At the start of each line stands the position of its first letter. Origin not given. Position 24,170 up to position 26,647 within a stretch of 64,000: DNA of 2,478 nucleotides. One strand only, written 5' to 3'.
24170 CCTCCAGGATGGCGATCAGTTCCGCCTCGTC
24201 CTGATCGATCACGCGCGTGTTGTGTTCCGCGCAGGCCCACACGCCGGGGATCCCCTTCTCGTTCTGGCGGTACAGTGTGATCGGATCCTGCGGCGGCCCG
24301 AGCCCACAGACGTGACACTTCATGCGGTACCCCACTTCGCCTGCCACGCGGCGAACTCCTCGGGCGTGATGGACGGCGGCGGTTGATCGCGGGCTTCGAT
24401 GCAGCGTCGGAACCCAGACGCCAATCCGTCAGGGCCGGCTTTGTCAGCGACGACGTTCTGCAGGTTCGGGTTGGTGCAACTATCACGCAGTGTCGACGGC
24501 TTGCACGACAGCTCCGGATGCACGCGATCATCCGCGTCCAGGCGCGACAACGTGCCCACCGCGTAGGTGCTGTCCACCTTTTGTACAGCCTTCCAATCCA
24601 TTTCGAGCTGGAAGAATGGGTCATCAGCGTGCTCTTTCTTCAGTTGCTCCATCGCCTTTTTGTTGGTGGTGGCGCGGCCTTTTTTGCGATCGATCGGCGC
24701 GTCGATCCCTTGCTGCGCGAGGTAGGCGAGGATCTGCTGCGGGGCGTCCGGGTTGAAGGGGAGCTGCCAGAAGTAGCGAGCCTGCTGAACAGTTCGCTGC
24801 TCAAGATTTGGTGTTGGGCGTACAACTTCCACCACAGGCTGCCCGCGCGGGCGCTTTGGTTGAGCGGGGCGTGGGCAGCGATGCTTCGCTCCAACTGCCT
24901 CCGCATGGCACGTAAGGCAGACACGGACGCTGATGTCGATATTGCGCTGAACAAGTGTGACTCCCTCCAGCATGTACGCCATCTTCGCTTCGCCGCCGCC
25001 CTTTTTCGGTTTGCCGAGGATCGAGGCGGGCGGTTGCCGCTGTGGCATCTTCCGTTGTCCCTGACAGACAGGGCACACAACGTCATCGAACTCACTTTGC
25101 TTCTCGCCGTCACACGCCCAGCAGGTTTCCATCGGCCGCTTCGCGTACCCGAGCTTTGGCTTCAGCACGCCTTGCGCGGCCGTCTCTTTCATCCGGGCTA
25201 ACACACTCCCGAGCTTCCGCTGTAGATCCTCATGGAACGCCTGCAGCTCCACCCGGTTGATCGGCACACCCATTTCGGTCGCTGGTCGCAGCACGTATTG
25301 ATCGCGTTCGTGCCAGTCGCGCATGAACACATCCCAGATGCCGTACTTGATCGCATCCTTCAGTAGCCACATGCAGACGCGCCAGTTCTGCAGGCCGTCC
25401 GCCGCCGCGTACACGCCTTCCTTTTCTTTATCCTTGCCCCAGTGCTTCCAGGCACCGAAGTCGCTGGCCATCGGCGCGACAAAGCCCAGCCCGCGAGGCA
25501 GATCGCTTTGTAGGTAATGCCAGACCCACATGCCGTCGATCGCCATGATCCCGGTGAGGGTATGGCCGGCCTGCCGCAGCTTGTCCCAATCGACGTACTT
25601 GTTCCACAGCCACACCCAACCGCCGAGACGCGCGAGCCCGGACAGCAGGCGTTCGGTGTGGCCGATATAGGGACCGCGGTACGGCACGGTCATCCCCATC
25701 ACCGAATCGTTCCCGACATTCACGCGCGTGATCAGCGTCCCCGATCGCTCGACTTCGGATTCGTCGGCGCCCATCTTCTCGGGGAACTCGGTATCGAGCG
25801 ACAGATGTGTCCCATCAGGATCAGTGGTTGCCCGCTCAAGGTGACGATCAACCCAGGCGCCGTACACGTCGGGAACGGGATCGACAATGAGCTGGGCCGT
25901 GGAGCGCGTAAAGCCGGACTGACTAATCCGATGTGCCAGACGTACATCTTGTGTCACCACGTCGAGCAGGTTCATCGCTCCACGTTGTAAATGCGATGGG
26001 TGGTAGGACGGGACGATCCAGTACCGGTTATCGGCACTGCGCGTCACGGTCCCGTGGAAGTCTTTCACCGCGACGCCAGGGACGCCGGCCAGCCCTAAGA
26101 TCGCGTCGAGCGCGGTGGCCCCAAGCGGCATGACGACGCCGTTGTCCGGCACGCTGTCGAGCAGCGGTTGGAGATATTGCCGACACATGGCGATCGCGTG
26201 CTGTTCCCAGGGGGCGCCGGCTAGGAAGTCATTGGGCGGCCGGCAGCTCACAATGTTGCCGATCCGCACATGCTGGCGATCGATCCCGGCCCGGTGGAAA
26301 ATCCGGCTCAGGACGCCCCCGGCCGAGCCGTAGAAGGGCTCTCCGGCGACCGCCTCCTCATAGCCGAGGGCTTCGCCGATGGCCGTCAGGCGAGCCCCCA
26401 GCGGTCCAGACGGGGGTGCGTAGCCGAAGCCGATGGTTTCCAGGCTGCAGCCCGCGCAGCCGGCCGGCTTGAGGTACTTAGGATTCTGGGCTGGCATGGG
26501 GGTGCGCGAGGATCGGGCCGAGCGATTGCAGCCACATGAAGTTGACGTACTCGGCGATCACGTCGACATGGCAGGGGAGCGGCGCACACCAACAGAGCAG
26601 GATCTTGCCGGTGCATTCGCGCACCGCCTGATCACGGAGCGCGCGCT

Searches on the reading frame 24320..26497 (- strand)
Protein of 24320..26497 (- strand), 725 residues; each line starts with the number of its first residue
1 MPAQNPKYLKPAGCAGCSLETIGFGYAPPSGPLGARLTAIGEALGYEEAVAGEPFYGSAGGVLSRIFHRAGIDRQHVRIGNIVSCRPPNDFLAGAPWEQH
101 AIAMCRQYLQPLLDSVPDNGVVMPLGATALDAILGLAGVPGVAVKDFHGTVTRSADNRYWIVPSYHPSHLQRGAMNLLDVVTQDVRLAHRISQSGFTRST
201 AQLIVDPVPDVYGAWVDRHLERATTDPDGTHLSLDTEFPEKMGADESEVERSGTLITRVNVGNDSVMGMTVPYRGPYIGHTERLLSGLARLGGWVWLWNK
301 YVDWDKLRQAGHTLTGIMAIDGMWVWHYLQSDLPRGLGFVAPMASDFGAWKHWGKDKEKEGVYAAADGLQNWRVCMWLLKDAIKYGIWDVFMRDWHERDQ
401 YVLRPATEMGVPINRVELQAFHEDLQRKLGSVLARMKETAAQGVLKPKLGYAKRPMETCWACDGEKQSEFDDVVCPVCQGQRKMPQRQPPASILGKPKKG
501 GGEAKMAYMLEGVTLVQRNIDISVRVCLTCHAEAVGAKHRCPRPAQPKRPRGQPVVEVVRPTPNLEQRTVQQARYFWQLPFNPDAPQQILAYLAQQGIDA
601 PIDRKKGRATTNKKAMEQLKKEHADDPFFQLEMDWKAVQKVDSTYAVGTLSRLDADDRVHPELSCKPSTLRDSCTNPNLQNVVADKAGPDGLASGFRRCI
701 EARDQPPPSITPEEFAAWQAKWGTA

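Call 7: search_protein_families(library=pfam, proteins=[window:24320-26497:-])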
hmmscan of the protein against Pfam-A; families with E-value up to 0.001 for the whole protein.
window:24320-26497:- (725 aa): 2 families
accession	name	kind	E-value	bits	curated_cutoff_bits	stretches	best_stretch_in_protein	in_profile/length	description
PF03167.25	UDG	-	7.4e-21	75.2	24.3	1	29-174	2-125/141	Uracil DNA glycosylase superfamily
PF00476.26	DNA_pol_A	-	2.7e-10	40.2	34.3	1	576-684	25-133/381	DNA polymerase family A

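Call 13: search_dna_similar(query=window:24320-26497:-, collection=phages, mode=protein, max_rows=25)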
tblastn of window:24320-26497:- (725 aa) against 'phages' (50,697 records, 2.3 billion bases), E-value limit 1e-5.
Records with a match: 15; places in all: 15; records where one place covers at least 80% of the query: 0.
Best place of each record, by identity: <60% 15.
By first word of the organism name: Bacteriophage 3; Caudoviricetes 3; Bacillus 3; Pseudomonas 3; Moorella 1; uncultured 1; Microcystis 1.
By host as written in the record: - 6; Pseudomonas fluorescens ATCC 13525 2; Bacillus subtilis W-23-S(r); Bacillus licheniformis ATCC 9945a 2; Methanomicrobiales 1; Bacillus australimaris sKR4M-27 1; Moorella thermoacetica DSM 103132 1; Pseudomonas syringae 1; Microcystis elabens 1.
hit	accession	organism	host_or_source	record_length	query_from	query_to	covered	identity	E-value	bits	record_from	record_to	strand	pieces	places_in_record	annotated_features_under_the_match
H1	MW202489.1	Bacteriophage sp.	Manatee Spring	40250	12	237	31%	28.0%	2e-8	64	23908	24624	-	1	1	DNA polymerase | hypothetical protein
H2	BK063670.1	Caudoviricetes sp. vir526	Methanomicrobiales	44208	10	218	29%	29.9%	5e-15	86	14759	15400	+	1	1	DNA polymerase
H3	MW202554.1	Caudoviricetes sp.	Manatee Spring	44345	9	194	26%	31.6%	4e-15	86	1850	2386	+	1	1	DNA polymerase | chromosome partitioning protein parB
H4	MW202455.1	Caudoviricetes sp.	Manatee Spring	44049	31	192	22%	32.1%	5e-12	76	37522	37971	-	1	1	DNA polymerase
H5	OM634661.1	Bacillus phage vB_BauM_KLEB27-3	Bacillus australimaris sKR4M-27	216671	13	172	22%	32.5%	3e-11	73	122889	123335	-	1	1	uracil-DNA glycosylase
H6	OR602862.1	Moorella phage MTATph1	Moorella thermoacetica DSM 103132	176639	14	191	25%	29.1%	2e-10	71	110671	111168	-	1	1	hypothetical protein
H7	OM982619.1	Pseudomonas phage Almagne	Pseudomonas syringae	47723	3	179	24%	28.0%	5e-8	63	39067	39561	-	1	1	DNA polymerase | dCMP deaminase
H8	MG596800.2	Pseudomonas phage PMBT14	Pseudomonas fluorescens ATCC 13525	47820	3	179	24%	27.4%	5e-7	60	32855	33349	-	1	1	DNA polymerase I | dCMP deaminase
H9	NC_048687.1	Pseudomonas phage PMBT14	Pseudomonas fluorescens ATCC 13525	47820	3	179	24%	27.4%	5e-7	60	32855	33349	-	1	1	DNA polymerase I | dCMP deaminase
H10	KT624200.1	Bacillus phage SP-15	Bacillus subtilis W-23-S(r); Bacillus ...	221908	17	188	24%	27.6%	1e-8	65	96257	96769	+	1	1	uracil-DNA glycosylase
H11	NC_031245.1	Bacillus phage SP-15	Bacillus subtilis W-23-S(r); Bacillus ...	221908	17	188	24%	27.6%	1e-8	65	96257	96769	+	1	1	uracil-DNA glycosylase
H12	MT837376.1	Bacteriophage sp.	human fecal samples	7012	14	193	25%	26.0%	2e-6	57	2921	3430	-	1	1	record has no annotation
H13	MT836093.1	Bacteriophage sp.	human fecal samples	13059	16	194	25%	25.4%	4e-7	60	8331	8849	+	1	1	record has no annotation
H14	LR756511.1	uncultured phage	metagenomic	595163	31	188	22%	28.3%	2e-7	61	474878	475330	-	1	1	record has no annotation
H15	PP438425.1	Microcystis phage Mel-JY34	Microcystis elabens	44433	17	92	10%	38.2%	6e-8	62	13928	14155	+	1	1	DNA polymerase | hypothetical protein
